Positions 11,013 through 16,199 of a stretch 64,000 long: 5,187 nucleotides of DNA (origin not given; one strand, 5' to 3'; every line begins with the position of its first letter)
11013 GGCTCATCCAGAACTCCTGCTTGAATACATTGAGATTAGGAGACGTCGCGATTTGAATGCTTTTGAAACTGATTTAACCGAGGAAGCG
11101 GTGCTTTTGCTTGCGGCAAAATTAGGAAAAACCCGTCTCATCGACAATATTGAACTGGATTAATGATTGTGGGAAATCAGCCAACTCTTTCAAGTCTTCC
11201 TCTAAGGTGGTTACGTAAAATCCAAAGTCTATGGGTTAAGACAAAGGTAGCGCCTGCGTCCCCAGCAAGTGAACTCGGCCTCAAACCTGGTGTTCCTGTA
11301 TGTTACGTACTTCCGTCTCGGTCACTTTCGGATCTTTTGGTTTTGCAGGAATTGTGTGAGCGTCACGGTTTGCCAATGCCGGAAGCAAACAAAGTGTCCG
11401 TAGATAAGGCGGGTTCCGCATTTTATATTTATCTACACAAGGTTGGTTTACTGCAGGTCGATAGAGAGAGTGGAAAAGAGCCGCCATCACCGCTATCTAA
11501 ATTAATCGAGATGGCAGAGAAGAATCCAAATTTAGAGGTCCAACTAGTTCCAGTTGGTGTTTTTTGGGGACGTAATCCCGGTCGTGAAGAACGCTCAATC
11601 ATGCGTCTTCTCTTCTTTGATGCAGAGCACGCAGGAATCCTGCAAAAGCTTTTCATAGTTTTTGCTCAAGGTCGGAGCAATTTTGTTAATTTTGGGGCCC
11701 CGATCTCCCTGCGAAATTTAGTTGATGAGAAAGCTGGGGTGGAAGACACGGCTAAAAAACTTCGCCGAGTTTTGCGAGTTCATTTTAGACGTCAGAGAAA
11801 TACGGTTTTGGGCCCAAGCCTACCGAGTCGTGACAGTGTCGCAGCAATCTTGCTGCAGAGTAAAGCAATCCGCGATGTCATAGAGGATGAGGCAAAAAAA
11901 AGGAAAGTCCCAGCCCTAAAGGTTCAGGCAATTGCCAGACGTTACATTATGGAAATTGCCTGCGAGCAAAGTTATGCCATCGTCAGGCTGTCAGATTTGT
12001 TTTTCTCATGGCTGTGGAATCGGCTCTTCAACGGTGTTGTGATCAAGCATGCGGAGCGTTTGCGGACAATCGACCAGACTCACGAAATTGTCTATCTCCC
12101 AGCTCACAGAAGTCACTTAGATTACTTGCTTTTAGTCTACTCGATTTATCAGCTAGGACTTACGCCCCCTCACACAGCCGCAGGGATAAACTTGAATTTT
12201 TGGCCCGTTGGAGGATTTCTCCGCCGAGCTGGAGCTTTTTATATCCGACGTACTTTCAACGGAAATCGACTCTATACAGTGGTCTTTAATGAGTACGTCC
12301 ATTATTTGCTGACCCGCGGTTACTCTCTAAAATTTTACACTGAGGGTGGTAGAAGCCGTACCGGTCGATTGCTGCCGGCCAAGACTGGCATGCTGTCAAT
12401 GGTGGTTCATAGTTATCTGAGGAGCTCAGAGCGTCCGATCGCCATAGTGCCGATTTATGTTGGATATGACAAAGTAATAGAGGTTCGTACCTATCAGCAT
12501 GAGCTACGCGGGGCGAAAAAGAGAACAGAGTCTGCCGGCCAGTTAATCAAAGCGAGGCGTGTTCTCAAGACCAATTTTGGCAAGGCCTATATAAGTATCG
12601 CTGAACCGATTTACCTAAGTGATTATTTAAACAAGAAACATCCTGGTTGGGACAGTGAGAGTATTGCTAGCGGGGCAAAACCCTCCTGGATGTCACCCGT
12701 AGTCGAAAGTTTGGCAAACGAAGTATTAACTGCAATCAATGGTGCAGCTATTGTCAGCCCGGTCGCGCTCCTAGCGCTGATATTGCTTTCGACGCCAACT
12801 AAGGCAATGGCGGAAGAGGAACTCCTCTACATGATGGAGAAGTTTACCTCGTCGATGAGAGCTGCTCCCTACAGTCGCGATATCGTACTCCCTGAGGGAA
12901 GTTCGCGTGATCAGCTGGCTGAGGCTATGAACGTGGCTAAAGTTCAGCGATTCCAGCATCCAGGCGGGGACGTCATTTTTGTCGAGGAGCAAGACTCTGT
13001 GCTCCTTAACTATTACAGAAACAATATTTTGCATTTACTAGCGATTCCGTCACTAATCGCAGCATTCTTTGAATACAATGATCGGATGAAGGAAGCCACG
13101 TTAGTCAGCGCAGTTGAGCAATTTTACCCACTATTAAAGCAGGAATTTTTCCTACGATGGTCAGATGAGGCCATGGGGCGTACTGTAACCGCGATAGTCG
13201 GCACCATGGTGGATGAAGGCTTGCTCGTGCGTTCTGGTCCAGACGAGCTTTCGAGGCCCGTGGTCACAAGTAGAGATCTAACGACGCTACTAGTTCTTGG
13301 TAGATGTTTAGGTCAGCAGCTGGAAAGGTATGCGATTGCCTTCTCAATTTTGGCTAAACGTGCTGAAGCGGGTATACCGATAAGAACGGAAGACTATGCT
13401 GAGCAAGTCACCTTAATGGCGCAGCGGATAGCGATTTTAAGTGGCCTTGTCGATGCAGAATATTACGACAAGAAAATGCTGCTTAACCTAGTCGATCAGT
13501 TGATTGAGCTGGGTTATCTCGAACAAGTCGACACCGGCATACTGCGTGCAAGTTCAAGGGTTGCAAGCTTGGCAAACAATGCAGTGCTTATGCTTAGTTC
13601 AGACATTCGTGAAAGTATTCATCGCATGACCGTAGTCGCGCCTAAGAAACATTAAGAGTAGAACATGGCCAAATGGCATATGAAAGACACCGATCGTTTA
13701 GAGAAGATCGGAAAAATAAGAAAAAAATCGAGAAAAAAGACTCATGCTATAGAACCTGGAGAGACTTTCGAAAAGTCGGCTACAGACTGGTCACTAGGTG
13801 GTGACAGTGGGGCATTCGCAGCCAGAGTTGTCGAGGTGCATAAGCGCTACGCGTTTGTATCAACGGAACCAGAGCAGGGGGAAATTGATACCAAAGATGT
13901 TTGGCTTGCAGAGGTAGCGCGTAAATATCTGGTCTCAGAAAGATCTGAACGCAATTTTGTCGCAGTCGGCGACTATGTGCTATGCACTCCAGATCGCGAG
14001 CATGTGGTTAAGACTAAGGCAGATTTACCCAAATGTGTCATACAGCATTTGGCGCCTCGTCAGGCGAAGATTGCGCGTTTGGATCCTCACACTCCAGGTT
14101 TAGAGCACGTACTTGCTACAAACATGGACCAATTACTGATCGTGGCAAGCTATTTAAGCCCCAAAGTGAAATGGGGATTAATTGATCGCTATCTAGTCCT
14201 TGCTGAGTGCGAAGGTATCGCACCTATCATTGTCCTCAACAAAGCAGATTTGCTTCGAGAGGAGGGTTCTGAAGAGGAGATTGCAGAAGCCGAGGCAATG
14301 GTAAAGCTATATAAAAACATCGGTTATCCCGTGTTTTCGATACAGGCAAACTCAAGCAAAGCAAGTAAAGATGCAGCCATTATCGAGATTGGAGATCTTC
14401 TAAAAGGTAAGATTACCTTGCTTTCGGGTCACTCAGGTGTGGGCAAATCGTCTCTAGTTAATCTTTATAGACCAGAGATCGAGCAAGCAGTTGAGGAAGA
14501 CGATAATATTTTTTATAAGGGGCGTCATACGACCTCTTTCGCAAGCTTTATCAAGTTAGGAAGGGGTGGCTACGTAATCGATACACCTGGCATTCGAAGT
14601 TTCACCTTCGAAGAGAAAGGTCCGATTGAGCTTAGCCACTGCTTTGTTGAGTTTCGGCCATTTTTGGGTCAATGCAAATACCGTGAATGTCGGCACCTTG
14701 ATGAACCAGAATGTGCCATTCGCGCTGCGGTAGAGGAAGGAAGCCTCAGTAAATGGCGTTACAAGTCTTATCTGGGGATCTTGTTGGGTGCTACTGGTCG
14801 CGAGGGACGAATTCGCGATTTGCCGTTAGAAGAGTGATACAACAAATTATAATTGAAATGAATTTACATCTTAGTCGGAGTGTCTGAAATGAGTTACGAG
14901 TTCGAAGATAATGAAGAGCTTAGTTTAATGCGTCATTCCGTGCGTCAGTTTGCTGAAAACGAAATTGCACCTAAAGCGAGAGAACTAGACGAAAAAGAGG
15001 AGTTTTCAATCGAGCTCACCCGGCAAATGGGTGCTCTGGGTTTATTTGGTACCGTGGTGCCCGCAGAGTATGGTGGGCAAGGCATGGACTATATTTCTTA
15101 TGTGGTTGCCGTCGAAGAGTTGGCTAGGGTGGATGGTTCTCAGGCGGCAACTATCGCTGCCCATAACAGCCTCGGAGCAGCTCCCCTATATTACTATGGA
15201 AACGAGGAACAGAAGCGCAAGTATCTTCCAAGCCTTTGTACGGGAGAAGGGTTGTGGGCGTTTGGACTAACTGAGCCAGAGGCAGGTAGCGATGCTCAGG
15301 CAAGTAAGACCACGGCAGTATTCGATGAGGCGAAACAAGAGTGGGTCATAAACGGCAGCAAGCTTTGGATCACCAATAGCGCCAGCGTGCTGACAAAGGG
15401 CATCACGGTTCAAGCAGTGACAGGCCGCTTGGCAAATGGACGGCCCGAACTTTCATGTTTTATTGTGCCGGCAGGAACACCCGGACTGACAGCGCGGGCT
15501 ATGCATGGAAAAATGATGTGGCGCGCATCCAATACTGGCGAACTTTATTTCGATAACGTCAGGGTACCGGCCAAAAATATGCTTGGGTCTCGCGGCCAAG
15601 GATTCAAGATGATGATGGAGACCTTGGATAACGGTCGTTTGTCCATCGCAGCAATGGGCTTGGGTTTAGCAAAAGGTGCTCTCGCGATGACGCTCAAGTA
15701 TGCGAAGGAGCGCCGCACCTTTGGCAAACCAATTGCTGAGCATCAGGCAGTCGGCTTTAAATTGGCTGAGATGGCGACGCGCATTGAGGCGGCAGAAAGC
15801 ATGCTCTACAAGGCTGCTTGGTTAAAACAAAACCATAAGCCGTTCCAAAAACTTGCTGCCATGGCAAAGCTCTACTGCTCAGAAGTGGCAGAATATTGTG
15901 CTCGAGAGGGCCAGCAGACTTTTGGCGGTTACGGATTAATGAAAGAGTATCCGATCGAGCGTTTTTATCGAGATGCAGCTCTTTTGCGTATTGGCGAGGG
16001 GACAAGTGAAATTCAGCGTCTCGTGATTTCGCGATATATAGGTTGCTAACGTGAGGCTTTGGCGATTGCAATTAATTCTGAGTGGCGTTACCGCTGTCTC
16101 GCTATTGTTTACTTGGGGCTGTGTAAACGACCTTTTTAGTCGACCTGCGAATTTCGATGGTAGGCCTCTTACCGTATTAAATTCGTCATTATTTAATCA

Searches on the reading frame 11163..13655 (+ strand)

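Call 11: search_protein_families(library=pfam, proteins=[window:11163-13655:+], max_evalue=0.01)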
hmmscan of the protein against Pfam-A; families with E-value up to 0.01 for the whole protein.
window:11163-13655:+ (830 aa): 2 families
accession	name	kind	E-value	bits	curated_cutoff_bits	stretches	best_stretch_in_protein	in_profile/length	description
PF19277.4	GPAT_C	-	5.1e-91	305.9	25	1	444-788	1-343/344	Glycerol-3-phosphate acyltransferase C-terminal region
PF01553.26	Acyltransferase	-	1.8e-21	76.8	23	1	301-433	8-131/132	Acyltransferase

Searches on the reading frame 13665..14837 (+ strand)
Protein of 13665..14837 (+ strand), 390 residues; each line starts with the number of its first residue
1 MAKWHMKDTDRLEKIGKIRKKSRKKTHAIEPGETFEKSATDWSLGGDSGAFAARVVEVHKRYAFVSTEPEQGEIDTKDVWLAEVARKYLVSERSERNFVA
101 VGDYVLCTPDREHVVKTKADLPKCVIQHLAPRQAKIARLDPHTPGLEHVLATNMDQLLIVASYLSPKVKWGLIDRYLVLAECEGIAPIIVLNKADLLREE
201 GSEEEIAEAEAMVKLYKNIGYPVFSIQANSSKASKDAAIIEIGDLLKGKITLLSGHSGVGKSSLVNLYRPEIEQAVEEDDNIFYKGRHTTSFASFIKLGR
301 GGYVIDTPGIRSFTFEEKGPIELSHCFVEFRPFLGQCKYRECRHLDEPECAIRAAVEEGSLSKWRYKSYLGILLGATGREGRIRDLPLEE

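Call 57: search_protein_families(library=pfam, proteins=[window:13665-14837:+], max_evalue=0.00001)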
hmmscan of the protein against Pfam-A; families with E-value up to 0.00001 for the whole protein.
window:13665-14837:+ (390 aa): 1 family
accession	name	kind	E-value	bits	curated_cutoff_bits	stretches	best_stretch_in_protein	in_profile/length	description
PF03193.22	RsgA_GTPase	-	7.1e-46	156.6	30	1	130-315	2-173/174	RsgA GTPase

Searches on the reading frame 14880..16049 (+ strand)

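Call 58: search_protein_families(library=pfam, proteins=[window:14880-16049:+], max_evalue=0.00001)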
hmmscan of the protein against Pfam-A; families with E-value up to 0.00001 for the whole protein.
window:14880-16049:+ (389 aa): 4 families
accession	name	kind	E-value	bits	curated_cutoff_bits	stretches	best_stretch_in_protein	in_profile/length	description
PF00441.29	Acyl-CoA_dh_1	-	4.6e-53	179.8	22.4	1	239-386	1-148/150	Acyl-CoA dehydrogenase, C-terminal domain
PF02771.21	Acyl-CoA_dh_N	-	4.2e-40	137.1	22.9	1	12-123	2-113/113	Acyl-CoA dehydrogenase, N-terminal domain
PF08028.16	Acyl-CoA_dh_2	-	1.3e-23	84.2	22.7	1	255-370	2-127/134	Acyl-CoA dehydrogenase, C-terminal domain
PF02770.24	Acyl-CoA_dh_M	-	3.4e-22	78.9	33.3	1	127-227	1-97/97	Acyl-CoA dehydrogenase, middle domain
